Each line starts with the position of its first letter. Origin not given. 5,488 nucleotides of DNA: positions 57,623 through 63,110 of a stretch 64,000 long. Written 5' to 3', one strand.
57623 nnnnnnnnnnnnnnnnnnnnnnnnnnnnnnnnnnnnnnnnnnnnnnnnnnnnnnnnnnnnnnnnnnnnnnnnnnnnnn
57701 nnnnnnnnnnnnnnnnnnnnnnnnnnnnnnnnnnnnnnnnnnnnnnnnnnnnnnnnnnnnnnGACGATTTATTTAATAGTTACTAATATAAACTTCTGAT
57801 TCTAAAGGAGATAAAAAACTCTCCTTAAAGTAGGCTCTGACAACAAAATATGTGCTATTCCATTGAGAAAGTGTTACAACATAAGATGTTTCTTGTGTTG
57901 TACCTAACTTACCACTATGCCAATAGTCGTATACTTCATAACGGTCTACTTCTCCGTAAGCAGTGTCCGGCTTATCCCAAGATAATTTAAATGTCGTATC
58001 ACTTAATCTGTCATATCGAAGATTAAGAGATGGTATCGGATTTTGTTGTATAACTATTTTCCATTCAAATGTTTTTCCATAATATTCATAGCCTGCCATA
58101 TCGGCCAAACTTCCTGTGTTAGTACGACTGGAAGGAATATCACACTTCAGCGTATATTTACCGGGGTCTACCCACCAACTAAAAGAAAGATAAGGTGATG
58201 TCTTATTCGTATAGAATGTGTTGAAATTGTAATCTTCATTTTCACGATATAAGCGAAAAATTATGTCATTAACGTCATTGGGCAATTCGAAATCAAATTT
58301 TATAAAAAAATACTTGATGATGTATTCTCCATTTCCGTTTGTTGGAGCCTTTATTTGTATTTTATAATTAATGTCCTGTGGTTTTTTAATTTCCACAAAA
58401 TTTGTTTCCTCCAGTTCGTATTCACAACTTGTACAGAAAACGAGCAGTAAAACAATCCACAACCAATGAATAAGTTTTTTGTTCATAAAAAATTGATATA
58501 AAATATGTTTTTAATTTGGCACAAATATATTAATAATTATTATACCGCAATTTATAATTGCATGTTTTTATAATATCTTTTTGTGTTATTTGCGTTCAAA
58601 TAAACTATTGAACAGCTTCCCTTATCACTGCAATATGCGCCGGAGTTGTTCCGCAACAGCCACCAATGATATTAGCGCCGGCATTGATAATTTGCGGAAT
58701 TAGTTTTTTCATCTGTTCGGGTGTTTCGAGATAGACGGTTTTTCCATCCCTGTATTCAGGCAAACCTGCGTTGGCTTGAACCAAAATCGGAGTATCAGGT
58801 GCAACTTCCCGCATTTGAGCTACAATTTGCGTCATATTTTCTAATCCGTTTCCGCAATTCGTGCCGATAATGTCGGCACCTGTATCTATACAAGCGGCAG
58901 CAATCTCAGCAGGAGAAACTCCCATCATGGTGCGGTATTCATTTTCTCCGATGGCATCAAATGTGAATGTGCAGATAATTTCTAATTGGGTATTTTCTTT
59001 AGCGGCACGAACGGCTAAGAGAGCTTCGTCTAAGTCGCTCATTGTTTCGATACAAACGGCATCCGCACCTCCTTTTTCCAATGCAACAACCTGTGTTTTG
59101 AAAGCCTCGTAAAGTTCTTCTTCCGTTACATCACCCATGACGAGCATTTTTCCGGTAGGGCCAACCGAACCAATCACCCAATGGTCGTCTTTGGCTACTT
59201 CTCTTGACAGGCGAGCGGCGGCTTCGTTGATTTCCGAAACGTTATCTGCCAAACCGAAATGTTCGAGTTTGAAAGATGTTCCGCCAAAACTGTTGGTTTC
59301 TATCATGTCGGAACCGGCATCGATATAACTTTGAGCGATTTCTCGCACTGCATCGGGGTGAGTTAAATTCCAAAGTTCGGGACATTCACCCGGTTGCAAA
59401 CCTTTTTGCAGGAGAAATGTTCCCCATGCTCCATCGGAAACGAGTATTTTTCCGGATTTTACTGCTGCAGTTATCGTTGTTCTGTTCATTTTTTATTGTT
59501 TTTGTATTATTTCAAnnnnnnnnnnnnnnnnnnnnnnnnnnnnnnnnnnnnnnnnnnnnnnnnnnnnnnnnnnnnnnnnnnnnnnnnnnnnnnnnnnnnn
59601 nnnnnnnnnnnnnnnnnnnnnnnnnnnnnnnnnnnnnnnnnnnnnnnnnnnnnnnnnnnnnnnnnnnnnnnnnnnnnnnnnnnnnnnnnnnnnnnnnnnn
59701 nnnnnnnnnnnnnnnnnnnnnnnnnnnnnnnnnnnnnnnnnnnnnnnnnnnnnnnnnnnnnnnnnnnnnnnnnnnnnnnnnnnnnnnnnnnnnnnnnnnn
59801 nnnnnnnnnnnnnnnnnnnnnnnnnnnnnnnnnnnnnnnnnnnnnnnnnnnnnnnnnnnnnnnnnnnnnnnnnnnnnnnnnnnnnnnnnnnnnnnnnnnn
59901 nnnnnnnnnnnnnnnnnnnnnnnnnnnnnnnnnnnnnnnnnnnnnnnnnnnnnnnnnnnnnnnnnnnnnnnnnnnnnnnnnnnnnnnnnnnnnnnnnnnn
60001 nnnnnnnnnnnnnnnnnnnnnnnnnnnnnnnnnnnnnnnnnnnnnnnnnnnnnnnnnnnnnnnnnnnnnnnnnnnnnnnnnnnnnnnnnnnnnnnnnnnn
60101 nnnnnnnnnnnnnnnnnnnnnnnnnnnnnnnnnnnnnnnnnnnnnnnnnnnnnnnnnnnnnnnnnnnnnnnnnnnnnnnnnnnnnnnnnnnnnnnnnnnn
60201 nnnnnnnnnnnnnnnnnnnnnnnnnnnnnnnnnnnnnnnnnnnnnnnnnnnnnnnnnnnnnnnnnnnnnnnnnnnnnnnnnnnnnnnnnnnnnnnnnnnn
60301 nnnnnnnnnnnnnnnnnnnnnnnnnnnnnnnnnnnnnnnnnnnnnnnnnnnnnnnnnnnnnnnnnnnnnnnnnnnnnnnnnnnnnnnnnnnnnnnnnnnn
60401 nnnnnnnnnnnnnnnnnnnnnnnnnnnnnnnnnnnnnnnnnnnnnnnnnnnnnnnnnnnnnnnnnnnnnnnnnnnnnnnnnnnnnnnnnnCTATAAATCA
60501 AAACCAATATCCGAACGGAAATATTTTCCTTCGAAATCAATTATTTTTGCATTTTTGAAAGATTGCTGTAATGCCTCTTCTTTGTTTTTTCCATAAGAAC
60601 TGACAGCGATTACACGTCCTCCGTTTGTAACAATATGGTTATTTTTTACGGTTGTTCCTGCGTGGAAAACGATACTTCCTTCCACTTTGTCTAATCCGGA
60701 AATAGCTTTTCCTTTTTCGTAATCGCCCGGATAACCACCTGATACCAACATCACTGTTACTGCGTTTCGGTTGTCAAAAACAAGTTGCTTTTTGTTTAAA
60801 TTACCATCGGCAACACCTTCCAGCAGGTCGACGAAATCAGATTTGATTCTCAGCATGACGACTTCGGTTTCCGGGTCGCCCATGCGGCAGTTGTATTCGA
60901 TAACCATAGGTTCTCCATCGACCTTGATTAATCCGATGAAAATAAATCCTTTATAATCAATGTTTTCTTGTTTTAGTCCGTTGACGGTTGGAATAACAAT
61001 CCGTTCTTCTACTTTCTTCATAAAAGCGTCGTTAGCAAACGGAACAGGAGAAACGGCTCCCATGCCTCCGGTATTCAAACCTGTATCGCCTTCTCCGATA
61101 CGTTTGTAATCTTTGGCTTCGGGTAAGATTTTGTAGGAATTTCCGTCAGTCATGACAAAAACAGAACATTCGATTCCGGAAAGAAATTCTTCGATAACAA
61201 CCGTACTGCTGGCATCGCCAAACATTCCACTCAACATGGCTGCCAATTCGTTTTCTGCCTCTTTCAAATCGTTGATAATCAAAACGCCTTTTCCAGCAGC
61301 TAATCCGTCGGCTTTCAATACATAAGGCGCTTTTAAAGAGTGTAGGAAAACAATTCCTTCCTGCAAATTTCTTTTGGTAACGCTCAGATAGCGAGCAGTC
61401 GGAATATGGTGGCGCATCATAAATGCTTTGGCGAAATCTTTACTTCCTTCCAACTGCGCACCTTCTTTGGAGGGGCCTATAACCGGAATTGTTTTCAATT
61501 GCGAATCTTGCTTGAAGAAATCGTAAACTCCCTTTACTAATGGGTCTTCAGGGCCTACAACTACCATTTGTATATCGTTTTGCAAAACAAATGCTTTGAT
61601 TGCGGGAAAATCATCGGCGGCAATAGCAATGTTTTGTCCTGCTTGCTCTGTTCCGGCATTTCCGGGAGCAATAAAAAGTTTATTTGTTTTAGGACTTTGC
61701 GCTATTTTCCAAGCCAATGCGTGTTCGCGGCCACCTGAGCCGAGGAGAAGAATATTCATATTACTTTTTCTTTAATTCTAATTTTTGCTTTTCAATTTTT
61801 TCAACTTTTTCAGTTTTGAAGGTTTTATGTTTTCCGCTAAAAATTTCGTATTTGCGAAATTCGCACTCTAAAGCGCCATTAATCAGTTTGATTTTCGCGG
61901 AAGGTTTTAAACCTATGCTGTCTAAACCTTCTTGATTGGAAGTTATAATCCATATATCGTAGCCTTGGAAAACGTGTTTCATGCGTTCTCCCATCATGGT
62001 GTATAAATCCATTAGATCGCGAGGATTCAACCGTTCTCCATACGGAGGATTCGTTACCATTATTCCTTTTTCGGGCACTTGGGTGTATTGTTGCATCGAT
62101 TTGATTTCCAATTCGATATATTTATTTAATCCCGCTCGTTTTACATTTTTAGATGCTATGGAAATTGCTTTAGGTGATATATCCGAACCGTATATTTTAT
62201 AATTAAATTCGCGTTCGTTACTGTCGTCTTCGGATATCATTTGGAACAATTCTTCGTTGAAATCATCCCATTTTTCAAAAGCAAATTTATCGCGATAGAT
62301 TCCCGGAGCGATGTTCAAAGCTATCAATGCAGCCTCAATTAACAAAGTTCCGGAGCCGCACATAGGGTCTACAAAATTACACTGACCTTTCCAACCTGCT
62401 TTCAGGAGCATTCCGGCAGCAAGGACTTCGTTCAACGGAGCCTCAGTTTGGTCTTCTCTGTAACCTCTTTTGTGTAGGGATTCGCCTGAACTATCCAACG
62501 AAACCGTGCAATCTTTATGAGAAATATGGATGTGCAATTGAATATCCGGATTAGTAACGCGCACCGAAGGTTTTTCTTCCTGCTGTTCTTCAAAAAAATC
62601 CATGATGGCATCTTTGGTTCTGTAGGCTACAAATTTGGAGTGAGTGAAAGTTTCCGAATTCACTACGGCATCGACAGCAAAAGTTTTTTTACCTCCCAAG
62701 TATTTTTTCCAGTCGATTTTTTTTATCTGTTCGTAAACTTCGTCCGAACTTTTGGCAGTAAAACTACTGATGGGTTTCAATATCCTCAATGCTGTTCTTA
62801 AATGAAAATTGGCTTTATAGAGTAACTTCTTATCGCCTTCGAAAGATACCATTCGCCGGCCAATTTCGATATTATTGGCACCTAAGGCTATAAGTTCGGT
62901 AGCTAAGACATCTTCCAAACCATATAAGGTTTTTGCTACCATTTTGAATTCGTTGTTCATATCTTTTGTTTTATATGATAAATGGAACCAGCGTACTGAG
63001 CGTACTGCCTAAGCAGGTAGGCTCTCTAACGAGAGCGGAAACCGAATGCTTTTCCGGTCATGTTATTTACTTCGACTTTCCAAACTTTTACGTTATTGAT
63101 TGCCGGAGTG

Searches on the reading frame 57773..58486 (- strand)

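Call 120: search_protein_families(library=pfam, proteins=[window:57773-58486:-], max_evalue=0.0001)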
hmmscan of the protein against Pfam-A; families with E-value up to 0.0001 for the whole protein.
window:57773-58486:- (237 aa): 1 family
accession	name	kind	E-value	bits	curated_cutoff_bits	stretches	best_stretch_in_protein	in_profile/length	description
PF00041.27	fn3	-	2.7e-05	24.7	25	1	152-215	3-64/84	Fibronectin type III domain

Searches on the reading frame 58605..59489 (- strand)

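Call 120: search_protein_families(library=pfam, proteins=[window:58605-59489:-], max_evalue=0.0001)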
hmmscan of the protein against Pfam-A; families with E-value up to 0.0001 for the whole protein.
window:58605-59489:- (294 aa): 1 family
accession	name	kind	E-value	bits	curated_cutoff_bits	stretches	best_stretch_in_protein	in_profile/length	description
PF02574.22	S-methyl_trans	-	4.3e-75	253.6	22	1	16-293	1-283/283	Homocysteine S-methyltransferase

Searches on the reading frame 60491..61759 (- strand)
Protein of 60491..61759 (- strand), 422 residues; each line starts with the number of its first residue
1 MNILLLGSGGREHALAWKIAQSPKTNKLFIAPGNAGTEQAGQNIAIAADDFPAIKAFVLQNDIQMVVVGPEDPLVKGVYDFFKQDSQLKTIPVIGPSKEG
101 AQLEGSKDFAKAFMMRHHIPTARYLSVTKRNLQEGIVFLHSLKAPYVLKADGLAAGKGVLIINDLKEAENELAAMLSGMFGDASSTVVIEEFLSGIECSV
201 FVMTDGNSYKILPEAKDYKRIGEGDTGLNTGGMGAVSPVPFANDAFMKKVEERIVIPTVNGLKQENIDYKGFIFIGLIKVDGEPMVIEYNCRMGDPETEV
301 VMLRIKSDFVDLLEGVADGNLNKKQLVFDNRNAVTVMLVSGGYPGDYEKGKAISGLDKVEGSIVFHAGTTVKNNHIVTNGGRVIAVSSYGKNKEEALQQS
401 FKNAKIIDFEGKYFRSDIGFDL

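Call 120: search_protein_families(library=pfam, proteins=[window:60491-61759:-], max_evalue=0.0001)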
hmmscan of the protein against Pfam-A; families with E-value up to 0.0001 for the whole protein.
window:60491-61759:- (422 aa): 4 families
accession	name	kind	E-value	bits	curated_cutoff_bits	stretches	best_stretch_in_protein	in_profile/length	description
PF01071.24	GARS_A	-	4.4e-66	222.9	27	1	105-298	1-194/194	Phosphoribosylglycinamide synthetase, ATP-grasp (A) domain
PF02844.21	GARS_N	-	3.9e-37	127.5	29.5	1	1-104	1-100/100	Phosphoribosylglycinamide synthetase, N domain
PF02843.22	GARS_C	-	6.6e-29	100.5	34.8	1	333-420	1-91/92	Phosphoribosylglycinamide synthetase, C domain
PF02655.19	ATP-grasp_3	-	2.7e-05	24.7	23.2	1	143-293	31-157/160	ATP-grasp domain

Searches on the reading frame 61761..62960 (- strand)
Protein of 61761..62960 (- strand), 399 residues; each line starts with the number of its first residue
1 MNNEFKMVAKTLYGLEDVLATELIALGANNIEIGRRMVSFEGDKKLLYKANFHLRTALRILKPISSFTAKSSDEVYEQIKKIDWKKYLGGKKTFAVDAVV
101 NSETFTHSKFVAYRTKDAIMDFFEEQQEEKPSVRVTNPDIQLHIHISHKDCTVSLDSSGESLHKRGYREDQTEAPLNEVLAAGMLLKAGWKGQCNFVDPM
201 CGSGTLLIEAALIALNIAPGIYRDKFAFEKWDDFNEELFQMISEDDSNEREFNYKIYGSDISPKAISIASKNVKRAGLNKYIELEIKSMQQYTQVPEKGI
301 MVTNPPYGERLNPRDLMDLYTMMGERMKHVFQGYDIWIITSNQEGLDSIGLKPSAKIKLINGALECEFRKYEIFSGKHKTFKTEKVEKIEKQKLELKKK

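Call 120: search_protein_families(library=pfam, proteins=[window:61761-62960:-], max_evalue=0.0001)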
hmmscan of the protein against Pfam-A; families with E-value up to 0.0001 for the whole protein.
window:61761-62960:- (399 aa): 4 families
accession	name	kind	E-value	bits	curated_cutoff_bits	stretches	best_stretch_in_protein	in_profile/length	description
PF01170.24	UPF0020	-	4.3e-46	157.6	22.3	1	165-368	1-195/197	RMKL-like, methyltransferase domain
PF02926.22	THUMP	-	4.5e-20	72.3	20.6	1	70-156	2-84/84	THUMP domain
PF22020.1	RlmL_1st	-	4.2e-17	62.3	27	1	6-61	1-55/55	RlmL ferredoxin-like domain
PF13847.12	Methyltransf_31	-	7.4e-05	22.9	27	0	249-291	24-65/145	Methyltransferase domain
